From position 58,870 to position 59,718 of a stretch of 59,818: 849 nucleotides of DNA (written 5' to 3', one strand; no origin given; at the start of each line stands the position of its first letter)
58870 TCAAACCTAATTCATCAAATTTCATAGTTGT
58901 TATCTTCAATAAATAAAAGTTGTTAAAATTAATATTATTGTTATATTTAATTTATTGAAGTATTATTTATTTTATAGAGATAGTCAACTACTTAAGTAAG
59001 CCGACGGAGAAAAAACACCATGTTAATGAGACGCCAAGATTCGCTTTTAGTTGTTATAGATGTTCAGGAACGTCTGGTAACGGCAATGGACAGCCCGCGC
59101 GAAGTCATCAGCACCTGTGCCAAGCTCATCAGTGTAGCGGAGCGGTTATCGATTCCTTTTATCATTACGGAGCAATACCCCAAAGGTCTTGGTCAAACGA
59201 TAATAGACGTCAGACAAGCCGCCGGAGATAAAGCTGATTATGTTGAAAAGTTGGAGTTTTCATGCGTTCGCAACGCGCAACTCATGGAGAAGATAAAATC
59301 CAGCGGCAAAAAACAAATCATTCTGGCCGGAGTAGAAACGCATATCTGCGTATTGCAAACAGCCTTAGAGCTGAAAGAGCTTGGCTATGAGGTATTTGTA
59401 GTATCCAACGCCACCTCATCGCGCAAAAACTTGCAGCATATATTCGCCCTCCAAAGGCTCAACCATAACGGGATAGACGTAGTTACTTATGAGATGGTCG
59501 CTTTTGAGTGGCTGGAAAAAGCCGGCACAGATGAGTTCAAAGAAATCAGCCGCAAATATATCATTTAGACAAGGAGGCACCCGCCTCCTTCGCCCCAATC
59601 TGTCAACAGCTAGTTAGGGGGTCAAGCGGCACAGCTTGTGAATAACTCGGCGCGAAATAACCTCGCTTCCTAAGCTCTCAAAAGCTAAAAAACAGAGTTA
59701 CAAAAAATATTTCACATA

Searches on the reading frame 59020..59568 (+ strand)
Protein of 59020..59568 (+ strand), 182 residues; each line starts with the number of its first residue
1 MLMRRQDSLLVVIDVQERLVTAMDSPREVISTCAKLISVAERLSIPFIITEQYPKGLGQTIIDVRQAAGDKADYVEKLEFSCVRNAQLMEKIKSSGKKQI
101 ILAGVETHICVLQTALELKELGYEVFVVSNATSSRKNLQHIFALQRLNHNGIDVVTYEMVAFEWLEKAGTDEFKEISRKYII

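Call 68: search_protein_families(library=pfam, proteins=[window:59020-59568:+], max_evalue=0.01)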
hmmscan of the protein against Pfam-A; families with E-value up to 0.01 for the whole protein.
window:59020-59568:+ (182 aa): 1 family
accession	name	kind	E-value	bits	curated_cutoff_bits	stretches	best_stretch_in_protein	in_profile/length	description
PF00857.26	Isochorismatase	-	7.1e-31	108.1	27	1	8-158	1-174/175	Isochorismatase domain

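Call 72: find_encoding_contigs(protein=window:59020-59568:+, flank=10000, max_places=3)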
Protein window:59020-59568:+ (182 aa): 4 contigs read that carry it; 3 places shown.
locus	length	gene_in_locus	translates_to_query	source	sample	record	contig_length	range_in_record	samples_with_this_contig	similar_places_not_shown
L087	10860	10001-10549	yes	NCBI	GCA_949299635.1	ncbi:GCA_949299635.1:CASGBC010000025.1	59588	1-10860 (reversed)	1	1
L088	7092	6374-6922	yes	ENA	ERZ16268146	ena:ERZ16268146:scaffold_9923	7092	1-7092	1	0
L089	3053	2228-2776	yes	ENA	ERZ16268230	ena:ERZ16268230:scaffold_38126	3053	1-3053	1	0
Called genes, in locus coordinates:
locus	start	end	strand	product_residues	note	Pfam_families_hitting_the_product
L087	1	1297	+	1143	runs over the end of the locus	-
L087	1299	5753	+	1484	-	-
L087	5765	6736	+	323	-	PF00437:T2SSE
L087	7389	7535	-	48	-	-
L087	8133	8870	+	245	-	-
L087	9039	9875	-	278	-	PF00270:DEAD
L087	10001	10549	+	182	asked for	PF00857:Isochorismatase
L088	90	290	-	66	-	PF00893:Multi_Drug_Res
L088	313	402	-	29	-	-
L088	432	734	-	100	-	-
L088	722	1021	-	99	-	-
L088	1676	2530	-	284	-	PF00535:Glycos_transf_2, PF10111:Glyco_tranf_2_2, PF13641:Glyco_tranf_2_3 (weak)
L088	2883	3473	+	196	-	PF00239:Resolvase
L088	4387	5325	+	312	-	-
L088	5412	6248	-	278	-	PF00270:DEAD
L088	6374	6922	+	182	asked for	PF00857:Isochorismatase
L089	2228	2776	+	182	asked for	PF00857:Isochorismatase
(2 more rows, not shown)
